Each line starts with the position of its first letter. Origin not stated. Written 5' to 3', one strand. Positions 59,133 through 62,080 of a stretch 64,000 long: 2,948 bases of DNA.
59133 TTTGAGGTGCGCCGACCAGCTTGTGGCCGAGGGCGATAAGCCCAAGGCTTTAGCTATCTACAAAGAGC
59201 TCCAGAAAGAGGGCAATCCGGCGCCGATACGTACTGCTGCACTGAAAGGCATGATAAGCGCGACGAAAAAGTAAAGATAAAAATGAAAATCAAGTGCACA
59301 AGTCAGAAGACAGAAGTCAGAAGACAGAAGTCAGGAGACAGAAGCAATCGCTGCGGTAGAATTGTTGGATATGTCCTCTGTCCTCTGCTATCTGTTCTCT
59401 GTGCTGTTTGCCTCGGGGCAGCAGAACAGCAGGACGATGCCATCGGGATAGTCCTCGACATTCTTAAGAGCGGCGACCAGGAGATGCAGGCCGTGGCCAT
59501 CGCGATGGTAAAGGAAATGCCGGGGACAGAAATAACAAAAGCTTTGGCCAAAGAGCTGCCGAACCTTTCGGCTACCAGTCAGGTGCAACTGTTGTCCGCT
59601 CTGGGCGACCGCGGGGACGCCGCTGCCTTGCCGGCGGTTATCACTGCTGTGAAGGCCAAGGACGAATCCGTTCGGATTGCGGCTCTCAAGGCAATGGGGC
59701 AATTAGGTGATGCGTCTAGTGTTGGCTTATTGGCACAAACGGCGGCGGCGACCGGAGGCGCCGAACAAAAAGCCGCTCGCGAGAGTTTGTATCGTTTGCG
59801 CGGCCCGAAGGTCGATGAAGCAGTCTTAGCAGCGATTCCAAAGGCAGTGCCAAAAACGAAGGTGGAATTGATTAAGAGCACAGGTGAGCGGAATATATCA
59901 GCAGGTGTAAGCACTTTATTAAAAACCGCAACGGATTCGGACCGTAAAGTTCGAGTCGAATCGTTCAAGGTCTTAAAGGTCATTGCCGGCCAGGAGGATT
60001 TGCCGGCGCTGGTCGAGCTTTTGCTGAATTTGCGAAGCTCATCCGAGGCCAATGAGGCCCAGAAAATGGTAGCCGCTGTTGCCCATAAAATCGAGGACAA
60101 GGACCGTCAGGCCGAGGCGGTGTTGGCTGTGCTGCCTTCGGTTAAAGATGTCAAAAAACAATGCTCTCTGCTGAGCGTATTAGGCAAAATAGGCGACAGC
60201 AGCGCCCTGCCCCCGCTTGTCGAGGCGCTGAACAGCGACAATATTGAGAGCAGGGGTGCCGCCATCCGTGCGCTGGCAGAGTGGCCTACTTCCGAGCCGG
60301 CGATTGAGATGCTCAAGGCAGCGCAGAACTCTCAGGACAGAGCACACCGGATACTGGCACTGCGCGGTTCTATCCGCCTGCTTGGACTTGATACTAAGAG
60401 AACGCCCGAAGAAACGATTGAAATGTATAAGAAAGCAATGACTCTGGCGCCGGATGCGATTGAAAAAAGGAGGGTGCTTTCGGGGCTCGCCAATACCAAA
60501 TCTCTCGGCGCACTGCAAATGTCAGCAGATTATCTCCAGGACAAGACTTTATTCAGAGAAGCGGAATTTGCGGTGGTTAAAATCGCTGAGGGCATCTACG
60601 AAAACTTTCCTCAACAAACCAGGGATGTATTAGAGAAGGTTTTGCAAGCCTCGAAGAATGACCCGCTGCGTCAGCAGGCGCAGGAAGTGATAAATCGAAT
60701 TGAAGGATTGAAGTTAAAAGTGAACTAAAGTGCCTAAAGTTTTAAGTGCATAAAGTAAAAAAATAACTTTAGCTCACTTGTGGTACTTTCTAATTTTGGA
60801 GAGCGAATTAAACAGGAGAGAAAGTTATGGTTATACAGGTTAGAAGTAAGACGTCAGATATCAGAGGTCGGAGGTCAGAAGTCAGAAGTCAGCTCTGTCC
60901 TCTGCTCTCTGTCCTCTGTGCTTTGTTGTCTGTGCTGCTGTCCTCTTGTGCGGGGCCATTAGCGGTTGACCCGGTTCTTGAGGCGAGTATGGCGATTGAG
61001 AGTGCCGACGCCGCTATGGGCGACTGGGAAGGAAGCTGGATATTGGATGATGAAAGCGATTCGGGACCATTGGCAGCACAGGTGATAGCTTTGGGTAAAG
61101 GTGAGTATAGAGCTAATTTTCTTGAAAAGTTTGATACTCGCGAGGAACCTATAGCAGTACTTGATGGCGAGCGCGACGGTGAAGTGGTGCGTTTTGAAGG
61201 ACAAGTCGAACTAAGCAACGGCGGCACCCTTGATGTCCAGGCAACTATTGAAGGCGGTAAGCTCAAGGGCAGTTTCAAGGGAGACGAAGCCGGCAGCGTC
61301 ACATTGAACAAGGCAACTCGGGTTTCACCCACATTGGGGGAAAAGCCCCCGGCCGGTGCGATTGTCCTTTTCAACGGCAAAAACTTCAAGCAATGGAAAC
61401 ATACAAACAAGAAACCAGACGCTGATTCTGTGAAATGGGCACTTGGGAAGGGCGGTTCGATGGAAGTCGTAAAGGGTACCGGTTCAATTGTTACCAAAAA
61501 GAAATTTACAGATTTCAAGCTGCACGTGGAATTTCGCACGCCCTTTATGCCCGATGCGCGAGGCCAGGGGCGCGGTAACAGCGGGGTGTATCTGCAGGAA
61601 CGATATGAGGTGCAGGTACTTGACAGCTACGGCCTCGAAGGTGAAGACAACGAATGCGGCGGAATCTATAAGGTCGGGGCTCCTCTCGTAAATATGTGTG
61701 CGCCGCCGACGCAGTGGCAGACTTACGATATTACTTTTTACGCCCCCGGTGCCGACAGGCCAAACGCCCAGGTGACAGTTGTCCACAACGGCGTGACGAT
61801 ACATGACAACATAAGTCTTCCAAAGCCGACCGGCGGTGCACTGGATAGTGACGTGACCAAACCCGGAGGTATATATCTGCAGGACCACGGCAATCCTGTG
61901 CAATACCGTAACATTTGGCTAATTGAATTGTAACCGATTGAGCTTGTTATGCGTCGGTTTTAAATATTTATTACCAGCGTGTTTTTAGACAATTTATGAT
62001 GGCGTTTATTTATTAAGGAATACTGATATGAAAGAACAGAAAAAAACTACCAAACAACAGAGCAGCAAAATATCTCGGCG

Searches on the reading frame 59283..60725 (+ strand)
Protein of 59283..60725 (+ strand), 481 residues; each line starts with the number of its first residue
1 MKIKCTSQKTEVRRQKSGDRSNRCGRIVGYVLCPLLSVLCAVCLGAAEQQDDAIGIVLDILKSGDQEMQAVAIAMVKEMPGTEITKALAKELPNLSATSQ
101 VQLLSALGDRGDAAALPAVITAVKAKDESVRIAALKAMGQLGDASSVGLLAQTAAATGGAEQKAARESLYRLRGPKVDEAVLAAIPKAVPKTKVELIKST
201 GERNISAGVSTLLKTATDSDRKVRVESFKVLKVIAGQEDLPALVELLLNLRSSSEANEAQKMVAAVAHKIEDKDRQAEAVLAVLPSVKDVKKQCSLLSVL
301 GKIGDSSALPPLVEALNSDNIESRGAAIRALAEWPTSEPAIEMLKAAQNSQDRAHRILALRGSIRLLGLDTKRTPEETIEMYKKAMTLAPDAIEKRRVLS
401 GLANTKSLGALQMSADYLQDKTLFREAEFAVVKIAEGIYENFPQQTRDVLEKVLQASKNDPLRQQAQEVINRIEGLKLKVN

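Call 57: search_protein_families(library=pfam, proteins=[window:59283-60725:+], max_evalue=0.001)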
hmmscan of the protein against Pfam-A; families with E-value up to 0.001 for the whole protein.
window:59283-60725:+ (481 aa): 5 families
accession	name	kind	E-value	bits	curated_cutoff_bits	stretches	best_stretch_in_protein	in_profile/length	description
PF13646.12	HEAT_2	-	2.1e-24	86.1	27.7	3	95-169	12-87/88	HEAT repeats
PF02985.28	HEAT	-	1.5e-09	37.7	23.5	0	116-142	2-28/31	HEAT repeat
PF03130.22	HEAT_PBS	-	4.3e-07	30.3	20.9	0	294-317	3-26/27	PBS lyase HEAT-like repeat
PF00514.29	Arm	-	9.2e-06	26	20.6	0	303-332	8-37/41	Armadillo/beta-catenin-like repeat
PF13513.12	HEAT_EZ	-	0.00011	23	27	0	308-333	29-54/55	HEAT-like repeat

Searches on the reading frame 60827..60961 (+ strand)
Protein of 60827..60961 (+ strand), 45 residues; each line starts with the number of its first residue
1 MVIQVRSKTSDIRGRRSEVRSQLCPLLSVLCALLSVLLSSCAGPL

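Call 30: search_protein_representatives(protein=window:60827-60961:+)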
Query: 45 residues. Proteins with E-value up to 0.001 (for the whole library): 2; up to 1e-10: 1; up to 1e-30: 0. The best 2 are listed.
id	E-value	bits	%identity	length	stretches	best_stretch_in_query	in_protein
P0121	2.2e-13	64.3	82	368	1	1-45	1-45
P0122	7.3e-04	35.3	71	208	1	1-45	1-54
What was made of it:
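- Tried and rejected: (1) Exhaustive HMMER search of 1.84 billion representatives with the DUF1080 cassette (window:60827-60961) found only 2 hits, both orthologues (call 30).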

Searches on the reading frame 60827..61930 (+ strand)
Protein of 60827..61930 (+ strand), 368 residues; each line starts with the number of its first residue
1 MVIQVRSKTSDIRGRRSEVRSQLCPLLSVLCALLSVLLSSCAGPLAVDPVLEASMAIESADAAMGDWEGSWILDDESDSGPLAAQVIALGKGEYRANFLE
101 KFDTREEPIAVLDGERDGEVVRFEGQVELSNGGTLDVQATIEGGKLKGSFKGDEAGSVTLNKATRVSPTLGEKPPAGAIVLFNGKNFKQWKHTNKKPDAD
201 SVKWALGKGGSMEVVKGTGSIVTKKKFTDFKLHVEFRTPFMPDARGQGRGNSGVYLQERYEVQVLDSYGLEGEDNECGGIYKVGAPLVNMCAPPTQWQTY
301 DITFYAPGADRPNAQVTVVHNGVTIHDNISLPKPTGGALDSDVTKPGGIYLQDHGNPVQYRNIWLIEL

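Call 31: find_homologous_proteins(query=window:60827-61930:+, max_evalue=1e-40)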
Query window:60827-61930:+ (368 aa): 7079 proteins with E <= 1e-40 among 8000 candidates; the best 120 are listed.
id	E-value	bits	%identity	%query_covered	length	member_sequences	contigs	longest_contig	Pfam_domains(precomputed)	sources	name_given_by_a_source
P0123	2.4e-248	841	100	100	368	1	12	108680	PF06439.19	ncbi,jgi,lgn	-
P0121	8.5e-206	701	82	100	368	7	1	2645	PF06439.19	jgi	-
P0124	1.2e-198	678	79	100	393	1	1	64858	PF06439.19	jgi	-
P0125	1.1e-197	674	81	99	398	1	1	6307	PF06439.19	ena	-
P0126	4.8e-197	672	80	100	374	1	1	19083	PF06439.19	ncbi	-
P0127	3.7e-195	666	79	100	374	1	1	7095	PF06439.19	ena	-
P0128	6.4e-194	662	79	100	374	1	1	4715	PF06439.19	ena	-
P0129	7.9e-194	662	84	92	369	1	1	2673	PF06439.19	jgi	-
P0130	2.6e-193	660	79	100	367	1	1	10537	PF06439.19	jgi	-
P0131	3.0e-193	660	84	89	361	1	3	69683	PF06439.19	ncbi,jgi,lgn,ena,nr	ncbi:MAG TPA: DUF1080 domain-containing protein [Sedimentisphaerales bacterium]|nr:DUF1080 domain-co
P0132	1.3e-192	658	78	100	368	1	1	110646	PF06439.19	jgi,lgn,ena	-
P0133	2.8e-192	657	79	100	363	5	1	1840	PF06439.19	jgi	jgi:hypothetical protein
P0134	3.7e-192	656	79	100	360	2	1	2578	PF06439.19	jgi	jgi:hypothetical protein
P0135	1.3e-191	655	77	100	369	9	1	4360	PF06439.19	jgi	-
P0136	3.2e-190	650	82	94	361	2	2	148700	PF06439.19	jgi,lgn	jgi:hypothetical protein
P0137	5.6e-190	649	77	100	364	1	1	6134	PF06439.19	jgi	-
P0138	7.6e-190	649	84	89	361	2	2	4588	PF06439.19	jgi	-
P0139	1.9e-189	647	76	100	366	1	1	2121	PF06439.19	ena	-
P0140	1.4e-188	645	77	100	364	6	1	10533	PF06439.19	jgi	-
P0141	1.4e-188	645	77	100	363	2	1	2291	PF06439.19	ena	-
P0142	3.4e-187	640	81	93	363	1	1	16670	PF06439.19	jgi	-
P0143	7.9e-187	639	77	100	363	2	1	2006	PF06439.19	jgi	-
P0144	1.2e-186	638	81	93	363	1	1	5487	PF06439.19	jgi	-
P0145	1.4e-186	638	77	100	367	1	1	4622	PF06439.19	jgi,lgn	-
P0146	2.1e-186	637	77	100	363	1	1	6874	PF06439.19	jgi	-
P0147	1.2e-185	635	81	92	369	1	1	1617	PF06439.19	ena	-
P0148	1.4e-185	635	81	93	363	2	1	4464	PF06439.19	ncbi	-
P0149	1.5e-185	635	76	100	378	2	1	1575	PF06439.19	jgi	-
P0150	2.5e-185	634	80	93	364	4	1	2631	PF06439.19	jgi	-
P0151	1.7e-184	631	81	92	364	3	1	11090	PF06439.19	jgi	-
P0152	2.8e-184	630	76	100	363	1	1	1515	PF06439.19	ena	-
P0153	4.0e-184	630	81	92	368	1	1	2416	PF06439.19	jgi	jgi:hypothetical protein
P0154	6.8e-184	629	76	100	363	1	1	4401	PF06439.19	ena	-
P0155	1.0e-183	629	77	100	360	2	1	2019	PF06439.19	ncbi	-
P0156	2.0e-183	628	76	100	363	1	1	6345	PF06439.19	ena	-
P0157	3.1e-183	627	75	100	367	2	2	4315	PF06439.19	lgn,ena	-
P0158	4.1e-183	627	79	93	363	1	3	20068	PF06439.19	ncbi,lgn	-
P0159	6.7e-183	626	81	89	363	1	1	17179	PF06439.19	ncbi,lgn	ncbi:MAG: DUF1080 domain-containing protein [Phycisphaerae bacterium]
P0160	8.8e-183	625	79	93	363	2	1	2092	PF06439.19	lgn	-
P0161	1.6e-182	625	79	93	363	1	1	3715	PF06439.19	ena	-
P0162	3.2e-182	624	80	93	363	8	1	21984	PF06439.19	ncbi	-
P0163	4.7e-182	623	79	93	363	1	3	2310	PF06439.19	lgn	-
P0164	5.3e-182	623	80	89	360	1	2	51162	PF06439.19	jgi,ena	-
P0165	8.8e-182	622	79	93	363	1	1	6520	PF06439.19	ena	-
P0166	1.5e-181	621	74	100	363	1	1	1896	PF06439.19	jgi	-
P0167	1.5e-181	621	76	97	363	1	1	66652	PF06439.19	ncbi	-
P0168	1.8e-181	621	80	93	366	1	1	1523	PF06439.19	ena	-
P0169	2.2e-180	618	80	91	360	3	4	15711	PF06439.19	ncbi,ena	-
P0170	4.3e-180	617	77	94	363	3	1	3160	PF06439.19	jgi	jgi:hypothetical protein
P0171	8.3e-180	616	78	92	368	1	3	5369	PF06439.19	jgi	-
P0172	1.9e-179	614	80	89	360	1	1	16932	PF06439.19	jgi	-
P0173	3.5e-179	614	75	100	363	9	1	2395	PF06439.19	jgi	jgi:hypothetical protein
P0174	9.8e-179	612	78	93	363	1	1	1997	PF06439.19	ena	-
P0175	1.4e-178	612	78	92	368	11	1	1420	PF06439.19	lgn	-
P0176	2.4e-178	611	80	90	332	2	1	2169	PF06439.19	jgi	-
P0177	3.4e-178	610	80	92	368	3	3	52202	PF06439.19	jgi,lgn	-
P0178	1.6e-176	605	76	93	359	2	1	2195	PF06439.19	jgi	-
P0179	8.1e-175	599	75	93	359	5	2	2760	PF06439.19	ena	-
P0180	3.2e-174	597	77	89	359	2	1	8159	PF06439.19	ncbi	-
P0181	6.1e-174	596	76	93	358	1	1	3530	PF06439.19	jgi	jgi:hypothetical protein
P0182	6.4e-174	596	74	93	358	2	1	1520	PF06439.19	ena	-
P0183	1.0e-173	596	75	89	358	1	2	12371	PF06439.19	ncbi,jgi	ncbi:MAG: 3-keto-disaccharide hydrolase [Planctomycetota bacterium]|jgi:hypothetical protein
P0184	1.6e-173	595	75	89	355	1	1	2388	PF06439.19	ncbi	-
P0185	1.7e-173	595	76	89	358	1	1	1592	PF06439.19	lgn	-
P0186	1.9e-173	595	75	89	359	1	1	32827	PF06439.19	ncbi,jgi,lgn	-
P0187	1.9e-173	595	75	93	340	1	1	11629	PF06439.19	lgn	-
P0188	1.1e-172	592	75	93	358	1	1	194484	PF06439.19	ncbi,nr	ncbi:MAG: DUF1080 domain-containing protein [Planctomycetes bacterium]|nr:DUF1080 domain-containing 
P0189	2.3e-172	591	74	93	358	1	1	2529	PF06439.19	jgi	jgi:hypothetical protein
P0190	2.6e-172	591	74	93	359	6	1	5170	PF06439.19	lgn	-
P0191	6.5e-171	586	75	89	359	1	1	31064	PF06439.19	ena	-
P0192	1.1e-170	586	75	89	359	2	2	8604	PF06439.19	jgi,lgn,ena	-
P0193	1.9e-170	585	75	89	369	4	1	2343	PF06439.19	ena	-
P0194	2.6e-170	584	74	92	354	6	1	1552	PF06439.19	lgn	-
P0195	1.4e-168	579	73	89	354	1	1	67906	PF06439.19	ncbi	-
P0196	2.9e-168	578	73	93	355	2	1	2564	PF06439.19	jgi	jgi:hypothetical protein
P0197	2.6e-167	575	74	92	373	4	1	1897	PF06439.19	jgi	-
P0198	1.7e-166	572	72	93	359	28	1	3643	PF06439.19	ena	-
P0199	1.0e-164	566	67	100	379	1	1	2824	PF06439.19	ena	-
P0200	1.2e-164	566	80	83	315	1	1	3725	PF06439.19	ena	-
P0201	6.8e-164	563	74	88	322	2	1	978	PF06439.19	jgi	jgi:hypothetical protein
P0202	1.3e-163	562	69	95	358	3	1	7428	PF06439.19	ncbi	-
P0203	1.6e-163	562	73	89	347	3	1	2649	PF06439.19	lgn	-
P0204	1.6e-163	562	67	100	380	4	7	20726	PF06439.19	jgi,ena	-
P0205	1.1e-162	559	71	93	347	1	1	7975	PF06439.19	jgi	jgi:hypothetical protein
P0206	2.0e-162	558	70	93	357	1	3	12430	PF06439.19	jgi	jgi:hypothetical protein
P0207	7.8e-158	543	71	91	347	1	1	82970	PF06439.19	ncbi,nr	ncbi:MAG: DUF1080 domain-containing protein [Sedimentisphaerales bacterium]|nr:DUF1080 domain-contai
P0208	1.0e-156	540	70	93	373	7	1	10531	PF06439.19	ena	-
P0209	1.5e-155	536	74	85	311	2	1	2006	PF06439.19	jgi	jgi:hypothetical protein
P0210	9.6e-155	533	70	92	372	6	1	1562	PF06439.19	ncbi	-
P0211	2.0e-154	532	73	85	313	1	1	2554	PF06439.19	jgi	jgi:hypothetical protein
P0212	1.4e-153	529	66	94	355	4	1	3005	PF06439.19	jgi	jgi:hypothetical protein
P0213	2.0e-153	529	65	100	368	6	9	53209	PF06439.19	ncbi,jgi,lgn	jgi:hypothetical protein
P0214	6.5e-152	524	66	94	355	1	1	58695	PF06439.19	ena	-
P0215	7.5e-152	524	69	92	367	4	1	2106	PF06439.19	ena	-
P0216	8.5e-152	524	66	99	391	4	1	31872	PF06439.19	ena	-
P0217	4.1e-151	521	70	88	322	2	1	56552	PF06439.19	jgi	jgi:hypothetical protein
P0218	7.4e-151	520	73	88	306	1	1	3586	PF06439.19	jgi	jgi:hypothetical protein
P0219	3.1e-150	518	65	100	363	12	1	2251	PF06439.19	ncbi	-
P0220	3.2e-150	518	66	100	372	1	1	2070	PF06439.19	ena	-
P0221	3.3e-150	518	65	100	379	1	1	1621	PF06439.19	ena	-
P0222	1.1e-149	517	65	100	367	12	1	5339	PF06439.19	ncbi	-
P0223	1.7e-149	516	65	94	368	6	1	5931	PF06439.19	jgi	-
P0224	1.0e-148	513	66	87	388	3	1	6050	PF06439.19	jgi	-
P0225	1.9e-148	513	65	97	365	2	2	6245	PF06439.19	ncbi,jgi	ncbi:MAG: 3-keto-disaccharide hydrolase [Planctomycetota bacterium]|jgi:hypothetical protein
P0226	3.7e-148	512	67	92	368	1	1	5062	PF06439.19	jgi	jgi:hypothetical protein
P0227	7.9e-148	510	68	93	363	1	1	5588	PF06439.19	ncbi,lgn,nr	ncbi:MAG: DUF1080 domain-containing protein [Planctomycetota bacterium]|nr:DUF1080 domain-containing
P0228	8.6e-148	510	66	92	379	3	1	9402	PF06439.19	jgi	jgi:hypothetical protein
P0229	1.7e-147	509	64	99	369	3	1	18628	PF06439.19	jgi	-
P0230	1.1e-146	507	63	99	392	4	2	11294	PF06439.19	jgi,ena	-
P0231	3.6e-146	505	61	100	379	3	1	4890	PF06439.19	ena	-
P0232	4.5e-146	505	66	93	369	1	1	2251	PF06439.19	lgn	-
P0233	5.0e-146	505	64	97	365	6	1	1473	PF06439.19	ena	-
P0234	5.3e-146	504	66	94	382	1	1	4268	PF06439.19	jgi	-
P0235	6.2e-146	504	65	99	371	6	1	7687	PF06439.19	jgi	jgi:hypothetical protein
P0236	6.4e-146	504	66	89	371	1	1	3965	PF06439.19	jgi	-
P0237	8.8e-146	504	66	93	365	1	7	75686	PF06439.19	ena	-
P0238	9.7e-146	504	66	97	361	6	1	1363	PF06439.19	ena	-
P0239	1.3e-145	503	68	92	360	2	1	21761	PF06439.19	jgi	jgi:hypothetical protein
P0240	1.3e-145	503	63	98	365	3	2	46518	PF06439.19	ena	-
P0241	2.9e-145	502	65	87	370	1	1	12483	PF06439.19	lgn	-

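Call 34: find_encoding_contigs(protein=P0140, flank=1200, max_places=1)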
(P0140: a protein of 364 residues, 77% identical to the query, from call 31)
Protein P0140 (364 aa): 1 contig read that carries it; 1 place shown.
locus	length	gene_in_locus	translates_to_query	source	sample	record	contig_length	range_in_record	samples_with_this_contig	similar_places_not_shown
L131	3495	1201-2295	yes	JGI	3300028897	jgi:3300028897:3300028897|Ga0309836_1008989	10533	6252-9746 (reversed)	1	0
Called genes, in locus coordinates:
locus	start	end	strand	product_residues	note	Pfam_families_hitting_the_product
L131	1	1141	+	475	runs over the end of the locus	PF13646:HEAT_2 (weak), PF02985:HEAT (faint), PF13646:HEAT_2 (weak)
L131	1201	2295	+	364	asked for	PF06439:3keto-disac_hyd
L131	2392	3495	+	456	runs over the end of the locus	PF01408:GFO_IDH_MocA, PF19051:GFO_IDH_MocA_C2, PF22725:GFO_IDH_MocA_C3 (faint)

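Call 35: find_encoding_contigs(protein=P0202, flank=1200, max_places=1)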
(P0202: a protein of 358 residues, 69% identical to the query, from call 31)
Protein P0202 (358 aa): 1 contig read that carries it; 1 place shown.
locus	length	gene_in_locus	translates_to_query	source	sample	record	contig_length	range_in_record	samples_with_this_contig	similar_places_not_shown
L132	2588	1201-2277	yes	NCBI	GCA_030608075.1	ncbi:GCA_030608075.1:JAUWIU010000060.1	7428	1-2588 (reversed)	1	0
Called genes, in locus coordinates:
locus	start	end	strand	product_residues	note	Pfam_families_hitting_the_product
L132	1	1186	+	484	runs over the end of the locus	PF13646:HEAT_2, PF03130:HEAT_PBS (faint), PF02985:HEAT (faint), PF13646:HEAT_2 (weak)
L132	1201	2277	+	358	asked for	PF06439:3keto-disac_hyd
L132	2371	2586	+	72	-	?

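Call 36: find_encoding_contigs(protein=P0125, flank=1200, max_places=1)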
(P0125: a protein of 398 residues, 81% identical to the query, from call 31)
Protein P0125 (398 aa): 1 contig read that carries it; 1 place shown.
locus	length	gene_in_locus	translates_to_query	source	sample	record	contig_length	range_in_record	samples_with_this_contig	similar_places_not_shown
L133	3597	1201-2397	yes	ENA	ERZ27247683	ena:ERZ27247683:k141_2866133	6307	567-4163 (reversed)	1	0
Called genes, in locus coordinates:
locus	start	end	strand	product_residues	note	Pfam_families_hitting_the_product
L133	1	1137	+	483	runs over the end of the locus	PF03130:HEAT_PBS (faint), PF13646:HEAT_2, PF02985:HEAT (faint), PF13646:HEAT_2 (weak)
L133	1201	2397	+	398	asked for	PF06439:3keto-disac_hyd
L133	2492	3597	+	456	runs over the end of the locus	PF01408:GFO_IDH_MocA, PF19051:GFO_IDH_MocA_C2, PF22725:GFO_IDH_MocA_C3 (faint)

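Call 46: find_encoding_contigs(protein=P0140, flank=3200, max_places=1)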
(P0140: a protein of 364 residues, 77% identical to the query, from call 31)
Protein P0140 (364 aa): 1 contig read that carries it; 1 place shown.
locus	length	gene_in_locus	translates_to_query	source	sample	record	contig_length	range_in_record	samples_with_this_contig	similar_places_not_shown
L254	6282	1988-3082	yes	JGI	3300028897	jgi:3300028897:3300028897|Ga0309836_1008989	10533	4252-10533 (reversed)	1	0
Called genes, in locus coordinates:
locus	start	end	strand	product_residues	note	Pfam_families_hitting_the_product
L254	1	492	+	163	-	?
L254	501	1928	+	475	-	PF13646:HEAT_2 (weak), PF02985:HEAT (faint), PF13646:HEAT_2 (weak)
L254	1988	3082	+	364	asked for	PF06439:3keto-disac_hyd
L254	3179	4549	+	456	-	PF01408:GFO_IDH_MocA, PF19051:GFO_IDH_MocA_C2, PF22725:GFO_IDH_MocA_C3 (faint)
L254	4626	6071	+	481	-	PF01408:GFO_IDH_MocA, PF19051:GFO_IDH_MocA_C2 (faint)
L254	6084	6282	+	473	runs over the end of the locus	PF01408:GFO_IDH_MocA, PF19051:GFO_IDH_MocA_C2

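Call 47: find_encoding_contigs(protein=P0202, flank=3200, max_places=1)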
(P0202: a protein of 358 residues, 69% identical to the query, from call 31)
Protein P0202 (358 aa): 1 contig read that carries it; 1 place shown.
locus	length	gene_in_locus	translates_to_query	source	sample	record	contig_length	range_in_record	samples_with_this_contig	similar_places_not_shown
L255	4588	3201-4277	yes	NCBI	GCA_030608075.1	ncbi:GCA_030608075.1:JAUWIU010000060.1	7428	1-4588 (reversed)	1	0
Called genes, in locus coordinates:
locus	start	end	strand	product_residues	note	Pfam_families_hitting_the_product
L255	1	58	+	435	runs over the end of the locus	PF01408:GFO_IDH_MocA, PF19051:GFO_IDH_MocA_C2, PF22725:GFO_IDH_MocA_C3 (faint)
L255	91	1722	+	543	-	PF06283:ThuA, PF13646:HEAT_2 (weak)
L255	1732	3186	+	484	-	PF13646:HEAT_2, PF03130:HEAT_PBS (faint), PF02985:HEAT (faint), PF13646:HEAT_2 (weak)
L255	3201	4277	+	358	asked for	PF06439:3keto-disac_hyd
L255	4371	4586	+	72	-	?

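Call 57: search_protein_families(library=pfam, proteins=[window:60827-61930:+], max_evalue=0.001)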
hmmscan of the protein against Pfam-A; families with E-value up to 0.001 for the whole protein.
window:60827-61930:+ (368 aa): 1 family
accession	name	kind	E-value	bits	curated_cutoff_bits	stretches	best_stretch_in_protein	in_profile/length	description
PF06439.18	3keto-disac_hyd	-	2.8e-44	151.9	26.8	1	177-365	1-186/187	3-keto-disaccharide hydrolase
